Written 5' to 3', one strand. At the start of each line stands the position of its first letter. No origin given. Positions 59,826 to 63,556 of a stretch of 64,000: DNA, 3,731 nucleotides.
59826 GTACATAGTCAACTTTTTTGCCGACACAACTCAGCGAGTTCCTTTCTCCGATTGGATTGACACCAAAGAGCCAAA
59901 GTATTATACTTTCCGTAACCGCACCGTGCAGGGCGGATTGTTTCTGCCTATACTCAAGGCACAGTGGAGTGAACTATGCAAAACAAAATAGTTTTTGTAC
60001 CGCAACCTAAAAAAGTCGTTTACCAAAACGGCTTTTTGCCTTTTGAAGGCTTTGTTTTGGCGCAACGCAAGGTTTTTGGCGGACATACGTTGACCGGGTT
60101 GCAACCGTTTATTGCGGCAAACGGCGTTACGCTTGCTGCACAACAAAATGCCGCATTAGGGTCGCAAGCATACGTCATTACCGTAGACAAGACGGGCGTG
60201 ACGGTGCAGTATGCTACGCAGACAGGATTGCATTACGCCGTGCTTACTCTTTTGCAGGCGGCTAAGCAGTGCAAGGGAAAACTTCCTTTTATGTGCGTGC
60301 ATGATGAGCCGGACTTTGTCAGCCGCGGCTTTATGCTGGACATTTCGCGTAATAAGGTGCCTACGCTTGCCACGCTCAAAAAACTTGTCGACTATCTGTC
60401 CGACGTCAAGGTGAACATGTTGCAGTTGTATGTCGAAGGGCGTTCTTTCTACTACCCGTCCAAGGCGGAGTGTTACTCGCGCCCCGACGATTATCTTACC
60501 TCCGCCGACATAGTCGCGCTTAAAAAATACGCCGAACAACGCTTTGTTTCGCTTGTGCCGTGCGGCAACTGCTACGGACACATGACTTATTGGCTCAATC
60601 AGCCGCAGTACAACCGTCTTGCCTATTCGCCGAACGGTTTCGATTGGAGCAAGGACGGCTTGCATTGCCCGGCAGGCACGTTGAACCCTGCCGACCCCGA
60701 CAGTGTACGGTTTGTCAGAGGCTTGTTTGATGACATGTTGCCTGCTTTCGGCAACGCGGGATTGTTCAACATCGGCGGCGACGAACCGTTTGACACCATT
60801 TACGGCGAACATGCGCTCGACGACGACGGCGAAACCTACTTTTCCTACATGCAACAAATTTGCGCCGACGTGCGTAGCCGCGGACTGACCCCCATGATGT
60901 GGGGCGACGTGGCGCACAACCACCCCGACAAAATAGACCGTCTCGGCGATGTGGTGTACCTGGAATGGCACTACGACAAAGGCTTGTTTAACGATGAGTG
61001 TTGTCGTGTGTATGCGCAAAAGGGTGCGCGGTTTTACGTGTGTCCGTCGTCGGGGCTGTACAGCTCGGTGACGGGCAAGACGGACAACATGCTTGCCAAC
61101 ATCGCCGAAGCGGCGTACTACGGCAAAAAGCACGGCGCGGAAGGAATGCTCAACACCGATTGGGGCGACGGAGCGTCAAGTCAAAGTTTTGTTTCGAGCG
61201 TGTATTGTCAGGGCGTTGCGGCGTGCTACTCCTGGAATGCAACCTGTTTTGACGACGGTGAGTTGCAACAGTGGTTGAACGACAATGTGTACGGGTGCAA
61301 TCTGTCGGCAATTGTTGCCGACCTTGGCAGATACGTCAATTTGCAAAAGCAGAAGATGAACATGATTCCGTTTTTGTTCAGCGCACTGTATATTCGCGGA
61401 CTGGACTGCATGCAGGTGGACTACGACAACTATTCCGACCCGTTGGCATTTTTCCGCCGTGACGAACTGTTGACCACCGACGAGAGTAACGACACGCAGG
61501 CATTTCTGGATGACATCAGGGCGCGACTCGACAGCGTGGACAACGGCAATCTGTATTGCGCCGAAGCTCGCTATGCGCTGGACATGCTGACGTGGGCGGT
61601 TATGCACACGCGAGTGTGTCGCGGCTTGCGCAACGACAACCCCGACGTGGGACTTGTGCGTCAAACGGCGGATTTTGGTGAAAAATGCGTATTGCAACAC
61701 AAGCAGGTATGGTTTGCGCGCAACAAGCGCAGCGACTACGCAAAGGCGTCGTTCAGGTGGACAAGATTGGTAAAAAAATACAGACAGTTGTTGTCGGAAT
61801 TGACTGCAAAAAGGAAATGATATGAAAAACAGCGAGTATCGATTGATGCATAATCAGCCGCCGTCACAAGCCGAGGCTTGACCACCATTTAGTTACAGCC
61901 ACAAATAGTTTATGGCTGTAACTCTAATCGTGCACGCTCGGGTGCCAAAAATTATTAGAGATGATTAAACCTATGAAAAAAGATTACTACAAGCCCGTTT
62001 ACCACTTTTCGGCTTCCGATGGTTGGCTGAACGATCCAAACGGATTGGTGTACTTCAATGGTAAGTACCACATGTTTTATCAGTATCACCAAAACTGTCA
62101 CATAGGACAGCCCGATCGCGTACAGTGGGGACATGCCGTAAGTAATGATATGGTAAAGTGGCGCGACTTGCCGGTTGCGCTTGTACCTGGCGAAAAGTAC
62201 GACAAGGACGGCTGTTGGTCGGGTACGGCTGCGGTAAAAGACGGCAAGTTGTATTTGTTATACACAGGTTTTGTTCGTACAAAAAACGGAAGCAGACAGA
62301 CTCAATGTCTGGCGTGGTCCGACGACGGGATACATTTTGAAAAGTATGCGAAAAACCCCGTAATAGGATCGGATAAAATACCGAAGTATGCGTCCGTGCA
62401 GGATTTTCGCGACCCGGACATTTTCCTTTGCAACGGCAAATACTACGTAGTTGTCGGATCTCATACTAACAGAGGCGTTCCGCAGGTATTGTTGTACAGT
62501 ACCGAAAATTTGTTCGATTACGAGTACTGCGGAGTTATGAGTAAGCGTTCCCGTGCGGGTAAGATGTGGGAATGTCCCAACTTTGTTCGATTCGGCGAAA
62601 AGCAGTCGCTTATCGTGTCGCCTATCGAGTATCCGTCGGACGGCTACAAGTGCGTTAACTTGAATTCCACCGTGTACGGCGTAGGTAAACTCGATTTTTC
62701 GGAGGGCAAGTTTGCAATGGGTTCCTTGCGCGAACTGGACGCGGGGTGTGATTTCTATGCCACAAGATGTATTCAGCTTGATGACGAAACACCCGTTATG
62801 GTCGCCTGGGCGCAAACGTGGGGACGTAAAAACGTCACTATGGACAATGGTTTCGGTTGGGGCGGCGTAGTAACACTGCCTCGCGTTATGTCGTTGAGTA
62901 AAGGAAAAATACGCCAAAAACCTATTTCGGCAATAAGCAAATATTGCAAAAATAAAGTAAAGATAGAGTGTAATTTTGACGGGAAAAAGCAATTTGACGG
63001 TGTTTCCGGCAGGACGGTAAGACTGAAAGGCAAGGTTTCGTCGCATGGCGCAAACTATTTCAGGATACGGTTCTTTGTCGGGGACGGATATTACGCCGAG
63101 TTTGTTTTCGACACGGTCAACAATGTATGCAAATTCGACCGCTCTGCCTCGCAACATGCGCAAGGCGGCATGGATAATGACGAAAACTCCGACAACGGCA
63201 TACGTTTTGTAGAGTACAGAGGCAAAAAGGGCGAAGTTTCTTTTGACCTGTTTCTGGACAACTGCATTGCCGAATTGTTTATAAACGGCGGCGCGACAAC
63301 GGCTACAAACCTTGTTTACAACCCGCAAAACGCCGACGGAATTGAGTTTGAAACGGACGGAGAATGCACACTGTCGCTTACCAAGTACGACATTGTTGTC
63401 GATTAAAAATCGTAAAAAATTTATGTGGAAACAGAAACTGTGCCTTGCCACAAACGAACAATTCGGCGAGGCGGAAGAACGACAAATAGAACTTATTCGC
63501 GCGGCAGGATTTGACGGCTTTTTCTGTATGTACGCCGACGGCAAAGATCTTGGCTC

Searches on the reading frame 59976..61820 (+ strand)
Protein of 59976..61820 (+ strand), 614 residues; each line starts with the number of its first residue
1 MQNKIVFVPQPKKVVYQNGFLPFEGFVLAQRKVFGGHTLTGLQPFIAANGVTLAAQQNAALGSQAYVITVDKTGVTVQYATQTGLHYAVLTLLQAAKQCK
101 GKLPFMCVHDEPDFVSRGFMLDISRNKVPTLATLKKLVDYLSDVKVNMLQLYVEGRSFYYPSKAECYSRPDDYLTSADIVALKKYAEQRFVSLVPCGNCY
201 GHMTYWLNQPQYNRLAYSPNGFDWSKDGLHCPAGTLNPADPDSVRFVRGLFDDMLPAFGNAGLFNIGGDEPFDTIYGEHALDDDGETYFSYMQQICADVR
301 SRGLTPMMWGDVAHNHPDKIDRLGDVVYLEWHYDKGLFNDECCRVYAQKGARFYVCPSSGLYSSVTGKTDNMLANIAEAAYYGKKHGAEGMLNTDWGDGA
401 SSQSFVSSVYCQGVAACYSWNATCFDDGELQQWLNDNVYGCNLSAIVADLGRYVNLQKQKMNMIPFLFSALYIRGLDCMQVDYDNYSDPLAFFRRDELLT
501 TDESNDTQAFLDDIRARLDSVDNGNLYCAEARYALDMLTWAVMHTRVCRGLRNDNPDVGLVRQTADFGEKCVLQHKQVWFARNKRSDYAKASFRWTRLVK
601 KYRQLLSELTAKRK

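Call 7: search_protein_families(library=pfam, proteins=[window:59976-61820:+], max_evalue=0.001)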
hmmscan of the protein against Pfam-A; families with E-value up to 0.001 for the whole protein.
window:59976-61820:+ (614 aa): 2 families
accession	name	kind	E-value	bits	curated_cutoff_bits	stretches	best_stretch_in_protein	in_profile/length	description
PF00728.28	Glyco_hydro_20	-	1.5e-18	67.7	22.3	1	116-370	3-274/348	Glycosyl hydrolase family 20, catalytic domain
PF02838.20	Glyco_hydro_20b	-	8.1e-09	36.7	26.1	1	49-110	61-123/124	Glycosyl hydrolase family 20, domain 2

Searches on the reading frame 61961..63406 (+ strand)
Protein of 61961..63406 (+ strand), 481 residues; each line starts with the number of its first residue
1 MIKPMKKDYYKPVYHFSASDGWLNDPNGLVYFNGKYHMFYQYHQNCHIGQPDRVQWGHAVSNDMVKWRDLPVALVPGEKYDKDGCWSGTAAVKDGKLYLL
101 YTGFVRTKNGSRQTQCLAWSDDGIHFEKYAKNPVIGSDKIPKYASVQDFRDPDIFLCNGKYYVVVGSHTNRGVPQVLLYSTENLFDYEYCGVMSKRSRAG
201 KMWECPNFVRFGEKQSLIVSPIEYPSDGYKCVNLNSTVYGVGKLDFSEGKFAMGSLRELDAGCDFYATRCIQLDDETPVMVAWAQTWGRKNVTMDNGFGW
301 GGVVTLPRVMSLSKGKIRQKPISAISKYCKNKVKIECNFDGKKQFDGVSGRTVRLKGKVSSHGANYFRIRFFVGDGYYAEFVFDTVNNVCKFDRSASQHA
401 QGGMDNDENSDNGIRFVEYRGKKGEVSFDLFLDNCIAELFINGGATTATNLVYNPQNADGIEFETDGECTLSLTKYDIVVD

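Call 7: search_protein_families(library=pfam, proteins=[window:61961-63406:+], max_evalue=0.001)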
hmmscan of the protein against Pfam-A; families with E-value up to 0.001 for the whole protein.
window:61961-63406:+ (481 aa): 3 families
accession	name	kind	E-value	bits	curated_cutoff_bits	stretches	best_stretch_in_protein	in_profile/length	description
PF00251.26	Glyco_hydro_32N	-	1.5e-85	287.9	22.1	1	15-321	1-307/307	Glycosyl hydrolases family 32 N-terminal domain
PF08244.19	Glyco_hydro_32C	-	1.6e-14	54.7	21.9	1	334-469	14-148/158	Glycosyl hydrolases family 32 C terminal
PF04616.20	Glyco_hydro_43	-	0.00016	21.6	32.2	1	60-171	39-144/288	Glycosyl hydrolases family 43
